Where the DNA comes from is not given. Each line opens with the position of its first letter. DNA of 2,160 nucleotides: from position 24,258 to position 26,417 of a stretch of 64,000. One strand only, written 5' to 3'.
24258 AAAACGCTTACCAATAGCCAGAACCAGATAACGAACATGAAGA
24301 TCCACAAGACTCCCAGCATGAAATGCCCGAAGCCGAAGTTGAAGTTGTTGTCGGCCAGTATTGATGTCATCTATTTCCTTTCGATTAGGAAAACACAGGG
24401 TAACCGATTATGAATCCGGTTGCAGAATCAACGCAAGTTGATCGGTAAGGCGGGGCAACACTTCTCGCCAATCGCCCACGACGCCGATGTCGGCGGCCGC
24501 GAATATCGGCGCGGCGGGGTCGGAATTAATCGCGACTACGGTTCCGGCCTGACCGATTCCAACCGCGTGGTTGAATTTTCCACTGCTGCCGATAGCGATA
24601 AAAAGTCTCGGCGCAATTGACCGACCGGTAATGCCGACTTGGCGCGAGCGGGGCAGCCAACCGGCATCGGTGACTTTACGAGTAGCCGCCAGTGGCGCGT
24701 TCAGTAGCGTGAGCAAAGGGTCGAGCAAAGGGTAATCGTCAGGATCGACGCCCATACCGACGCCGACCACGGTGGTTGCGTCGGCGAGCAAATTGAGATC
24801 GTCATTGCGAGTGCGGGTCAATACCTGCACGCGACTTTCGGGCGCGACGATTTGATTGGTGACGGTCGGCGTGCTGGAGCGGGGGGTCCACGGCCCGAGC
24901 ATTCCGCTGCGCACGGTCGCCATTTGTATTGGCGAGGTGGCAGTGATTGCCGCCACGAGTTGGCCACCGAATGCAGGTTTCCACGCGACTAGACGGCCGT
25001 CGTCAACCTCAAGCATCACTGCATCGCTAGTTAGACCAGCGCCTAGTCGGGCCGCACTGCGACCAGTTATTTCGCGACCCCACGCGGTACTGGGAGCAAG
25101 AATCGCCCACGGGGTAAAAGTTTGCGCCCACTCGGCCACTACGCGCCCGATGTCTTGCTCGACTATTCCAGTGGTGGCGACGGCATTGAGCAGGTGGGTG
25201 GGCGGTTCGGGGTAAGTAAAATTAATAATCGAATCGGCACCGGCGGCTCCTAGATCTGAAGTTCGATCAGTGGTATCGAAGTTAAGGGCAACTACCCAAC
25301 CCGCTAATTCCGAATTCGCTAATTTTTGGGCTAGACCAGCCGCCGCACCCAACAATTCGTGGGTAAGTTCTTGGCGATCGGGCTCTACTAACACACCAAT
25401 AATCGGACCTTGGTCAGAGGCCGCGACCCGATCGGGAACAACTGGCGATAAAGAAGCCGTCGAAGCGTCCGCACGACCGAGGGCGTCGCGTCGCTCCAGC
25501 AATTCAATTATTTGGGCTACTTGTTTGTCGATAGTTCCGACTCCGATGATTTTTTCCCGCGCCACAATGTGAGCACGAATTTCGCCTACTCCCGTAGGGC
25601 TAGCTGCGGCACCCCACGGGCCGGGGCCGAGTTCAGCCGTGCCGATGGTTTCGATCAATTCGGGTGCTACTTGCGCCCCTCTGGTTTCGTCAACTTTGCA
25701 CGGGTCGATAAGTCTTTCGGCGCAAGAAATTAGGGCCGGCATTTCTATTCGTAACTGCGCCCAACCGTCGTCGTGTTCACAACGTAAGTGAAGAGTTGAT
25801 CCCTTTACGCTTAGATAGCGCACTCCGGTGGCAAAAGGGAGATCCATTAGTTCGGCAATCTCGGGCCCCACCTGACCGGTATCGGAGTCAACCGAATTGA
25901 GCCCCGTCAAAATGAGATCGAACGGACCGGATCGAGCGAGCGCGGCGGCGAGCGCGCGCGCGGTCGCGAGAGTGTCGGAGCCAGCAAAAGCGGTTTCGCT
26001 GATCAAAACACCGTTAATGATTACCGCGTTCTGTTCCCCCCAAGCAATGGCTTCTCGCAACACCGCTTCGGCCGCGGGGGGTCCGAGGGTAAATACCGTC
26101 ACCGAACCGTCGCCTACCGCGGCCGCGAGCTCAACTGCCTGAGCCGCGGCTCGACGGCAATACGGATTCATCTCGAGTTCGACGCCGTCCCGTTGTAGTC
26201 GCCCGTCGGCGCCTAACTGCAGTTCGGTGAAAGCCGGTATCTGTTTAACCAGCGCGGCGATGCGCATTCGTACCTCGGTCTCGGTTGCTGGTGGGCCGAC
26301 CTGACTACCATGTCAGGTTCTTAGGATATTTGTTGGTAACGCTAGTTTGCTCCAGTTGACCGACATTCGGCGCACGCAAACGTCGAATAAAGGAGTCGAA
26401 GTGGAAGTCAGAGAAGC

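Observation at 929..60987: Recurrent pattern: unrelated short tandem arrays parked at or just upstream of start codons (at least eight loci)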

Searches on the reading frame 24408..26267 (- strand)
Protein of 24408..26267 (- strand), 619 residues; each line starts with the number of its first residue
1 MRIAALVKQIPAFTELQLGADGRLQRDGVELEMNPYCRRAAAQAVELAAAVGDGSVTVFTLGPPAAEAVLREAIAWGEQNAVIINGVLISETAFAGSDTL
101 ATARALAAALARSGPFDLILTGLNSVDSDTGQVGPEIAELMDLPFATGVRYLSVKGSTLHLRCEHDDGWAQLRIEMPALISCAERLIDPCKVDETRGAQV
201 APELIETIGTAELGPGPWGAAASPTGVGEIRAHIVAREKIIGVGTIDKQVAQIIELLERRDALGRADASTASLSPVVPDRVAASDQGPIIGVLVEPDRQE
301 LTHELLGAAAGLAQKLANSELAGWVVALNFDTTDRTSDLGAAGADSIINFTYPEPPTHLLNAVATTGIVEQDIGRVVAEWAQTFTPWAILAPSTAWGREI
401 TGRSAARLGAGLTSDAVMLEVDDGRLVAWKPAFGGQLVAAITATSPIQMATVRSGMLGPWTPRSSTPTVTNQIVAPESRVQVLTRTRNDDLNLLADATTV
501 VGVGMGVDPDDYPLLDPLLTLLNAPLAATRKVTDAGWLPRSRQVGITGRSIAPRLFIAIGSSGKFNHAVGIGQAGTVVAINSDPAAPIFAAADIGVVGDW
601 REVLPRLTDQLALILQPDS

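Call 13: search_protein_families(library=pfam, proteins=[window:24408-26267:-])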
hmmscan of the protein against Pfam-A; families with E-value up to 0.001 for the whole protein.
window:24408-26267:- (619 aa): 2 families
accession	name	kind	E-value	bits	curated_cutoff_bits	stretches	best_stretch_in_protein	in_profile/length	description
PF01012.27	ETF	-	1.9e-44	152.1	26.7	2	24-200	4-173/181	Electron transfer flavoprotein domain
PF00766.25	ETF_alpha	-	3.3e-21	75.5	27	1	494-571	2-80/81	Electron transfer flavoprotein FAD-binding domain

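Call 16: find_related_loci(query=window:24408-26267:-, collection=genome_contigs, flank=10000)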
Query window:24408-26267:- (619 aa) in genome_contigs; peptide patterns used: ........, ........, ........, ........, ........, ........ (x = any residue, [..] = any of these).
120 stretches matched a pattern; 68 encode a relative of the query (tblastn E <= 1e-3); 68 distinct loci.
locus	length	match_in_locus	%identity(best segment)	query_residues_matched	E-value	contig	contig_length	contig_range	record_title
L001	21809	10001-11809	61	1-611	0e+0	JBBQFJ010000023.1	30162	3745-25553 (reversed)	MAG: Acidimicrobiia bacterium isolate Co_metawrap_1035 Cmw_1035_k141_20394214_length_30162_cov_9.0000, whole genome shot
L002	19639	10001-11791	61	1-611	0e+0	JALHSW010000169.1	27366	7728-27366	MAG: Acidimicrobiia bacterium isolate PFL8 seq_1124371, whole genome shotgun sequence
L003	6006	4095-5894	61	1-612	0e+0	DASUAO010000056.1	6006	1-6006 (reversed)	MAG TPA_asm: Acidimicrobiia bacterium isolate SMAG_U2497 k141_294159, whole genome shotgun sequence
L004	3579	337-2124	61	1-612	0e+0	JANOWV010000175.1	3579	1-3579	MAG: Actinomycetes bacterium isolate VAR_35_metabat_335 VAR_35_k141_2283799, whole genome shotgun sequence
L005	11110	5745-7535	61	1-612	0e+0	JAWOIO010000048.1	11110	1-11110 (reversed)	MAG: Acidimicrobiia bacterium isolate CWP5-2.bin.5 k191_2541860, whole genome shotgun sequence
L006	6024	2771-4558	56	1-611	0e+0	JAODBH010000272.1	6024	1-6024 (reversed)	MAG: Actinomycetes bacterium isolate RYN_53 scaffold_675872, whole genome shotgun sequence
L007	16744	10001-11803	56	1-616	0e+0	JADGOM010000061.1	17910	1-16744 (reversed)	MAG: Acidimicrobiia bacterium isolate Chersky_534 k127_2075430, whole genome shotgun sequence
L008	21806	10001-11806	56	1-617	0e+0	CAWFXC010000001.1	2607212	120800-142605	MAG: uncultured Actinomycetes bacterium isolate MFD06714.bin.1.229 genome assembly, contig: contig_25239, whole genome s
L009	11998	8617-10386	57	1-611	0e+0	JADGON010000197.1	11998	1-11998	MAG: Acidimicrobiia bacterium isolate Chersky_806 k127_4273786, whole genome shotgun sequence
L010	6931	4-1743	55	6-611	0e+0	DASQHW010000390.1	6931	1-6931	MAG TPA_asm: Acidimicrobiia bacterium isolate SMAG_U11843 k141_421843, whole genome shotgun sequence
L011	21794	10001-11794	56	1-617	0e+0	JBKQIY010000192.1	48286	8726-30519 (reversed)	MAG: Acidimicrobiia bacterium isolate BAr3G3H3I__bin_81 BAr3G3H3I_000000323344, whole genome shotgun sequence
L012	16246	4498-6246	54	1-611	0e+0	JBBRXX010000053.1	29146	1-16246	MAG: Acidimicrobiia bacterium isolate La5_maxbin2.189 La5_maxbin2.189_K_1067988_L_29146_cov_31.0732, whole genome shotgu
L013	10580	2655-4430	58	1-611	0e+0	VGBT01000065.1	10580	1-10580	MAG: Actinomycetota bacterium isolate K_DeepCast_65m_m2_097 K_DeepCast_65m_m2_097_Ga0194128_10011028, whole genome shotg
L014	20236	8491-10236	57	3-611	0e+0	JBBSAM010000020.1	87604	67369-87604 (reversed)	MAG: Acidimicrobiia bacterium isolate La6_maxbin2.368 La6_maxbin2.368_K_1075875_L_87604_cov_69.8891, whole genome shotgu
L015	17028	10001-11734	53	1-607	0e+0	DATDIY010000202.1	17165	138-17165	MAG TPA_asm: Acidimicrobiales bacterium isolate SMAG_U316 k141_911610, whole genome shotgun sequence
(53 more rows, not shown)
